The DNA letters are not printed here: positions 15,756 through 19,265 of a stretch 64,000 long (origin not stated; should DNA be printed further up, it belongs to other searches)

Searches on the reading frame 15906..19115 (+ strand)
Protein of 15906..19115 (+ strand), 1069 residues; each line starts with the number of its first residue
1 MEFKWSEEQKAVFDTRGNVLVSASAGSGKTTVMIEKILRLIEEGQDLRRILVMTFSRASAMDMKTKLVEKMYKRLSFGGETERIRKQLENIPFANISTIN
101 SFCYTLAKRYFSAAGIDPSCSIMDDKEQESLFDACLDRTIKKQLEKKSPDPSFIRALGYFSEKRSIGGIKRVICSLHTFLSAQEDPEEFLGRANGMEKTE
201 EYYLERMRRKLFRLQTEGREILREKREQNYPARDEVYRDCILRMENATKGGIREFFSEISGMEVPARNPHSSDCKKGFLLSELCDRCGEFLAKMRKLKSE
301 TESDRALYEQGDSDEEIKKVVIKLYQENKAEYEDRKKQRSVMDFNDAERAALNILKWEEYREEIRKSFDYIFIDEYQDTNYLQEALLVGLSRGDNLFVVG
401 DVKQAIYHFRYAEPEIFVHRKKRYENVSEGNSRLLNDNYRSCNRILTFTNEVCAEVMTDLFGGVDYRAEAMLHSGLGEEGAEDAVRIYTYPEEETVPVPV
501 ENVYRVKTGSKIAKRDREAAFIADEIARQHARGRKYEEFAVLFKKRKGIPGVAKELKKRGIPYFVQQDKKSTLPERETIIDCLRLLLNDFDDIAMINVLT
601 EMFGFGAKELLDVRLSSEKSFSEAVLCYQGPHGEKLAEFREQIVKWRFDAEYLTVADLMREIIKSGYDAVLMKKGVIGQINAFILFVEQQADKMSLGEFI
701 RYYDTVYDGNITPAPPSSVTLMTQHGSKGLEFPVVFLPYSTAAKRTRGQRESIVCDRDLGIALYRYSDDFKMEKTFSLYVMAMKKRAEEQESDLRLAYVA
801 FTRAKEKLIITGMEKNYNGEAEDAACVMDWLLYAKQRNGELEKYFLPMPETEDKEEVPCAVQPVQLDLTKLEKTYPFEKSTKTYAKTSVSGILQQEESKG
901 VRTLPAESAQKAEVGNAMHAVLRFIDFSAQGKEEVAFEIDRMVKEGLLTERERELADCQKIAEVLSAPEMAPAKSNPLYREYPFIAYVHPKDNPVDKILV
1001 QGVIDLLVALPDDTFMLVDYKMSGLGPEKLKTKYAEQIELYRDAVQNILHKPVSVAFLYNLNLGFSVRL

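Call 67: search_protein_families(library=ncbifam, proteins=[window:15906-19115:+], max_evalue=0.00001)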
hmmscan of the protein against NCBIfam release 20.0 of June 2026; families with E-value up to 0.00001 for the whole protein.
window:15906-19115:+ (1069 aa): 16 families
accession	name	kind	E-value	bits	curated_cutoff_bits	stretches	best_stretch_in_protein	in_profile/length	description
TIGR02785.1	addA_Gpos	equivalog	6.4e-147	491.3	707.65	2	5-823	2-889/1234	helicase-exonuclease AddAB subunit AddA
TIGR02784.1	addA_alphas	equivalog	4.8e-69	233.8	860.75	2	96-1059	112-1129/1138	double-strand break repair helicase AddA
TIGR01073.1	pcrA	equivalog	3.2e-55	187.8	911.2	3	291-453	138-293/725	DNA helicase PcrA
TIGR00609.1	recB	equivalog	9.5e-47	159.8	696.05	2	15-610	8-621/1175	exodeoxyribonuclease V subunit beta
NF010485.0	PRK13909.1-2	equivalog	9.3e-44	149.9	650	2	683-1062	576-901/909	RecB-like helicase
TIGR01074.1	rep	equivalog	3.3e-41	141.3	951.45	3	330-455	168-292/668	DNA helicase Rep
NF010487.0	PRK13909.1-4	equivalog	4.3e-38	131.2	759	3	321-567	280-506/924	RecB-like helicase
NF008743.0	PRK11773.1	equivalog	6.7e-35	120.6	965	2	314-455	163-299/720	DNA helicase II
TIGR01075.1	uvrD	equivalog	1e-34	119.9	1144.45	3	314-455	158-294/715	DNA helicase II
NF008172.0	PRK10919.1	equivalog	6.2e-30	104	1168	2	323-454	162-292/673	DNA helicase Rep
NF010486.0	PRK13909.1-3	equivalog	1.6e-21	76.1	1109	1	336-459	296-429/921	RecB-like helicase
NF008276.0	PRK11054.1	equivalog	4.1e-21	75.1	543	2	278-451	347-514/684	DNA helicase IV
NF008128.0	PRK10876.1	equivalog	1.3e-18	66.1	1697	2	321-455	328-463/1181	exodeoxyribonuclease V subunit beta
NF010484.0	PRK13909.1-1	equivalog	3.1e-11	41.8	1074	0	18-72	7-63/945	RecB-like helicase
NF053713.1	helicas_STM2767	equivalog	7.4e-08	31.2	550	1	339-408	290-357/665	STM2767 family DEAD/DEAH box helicase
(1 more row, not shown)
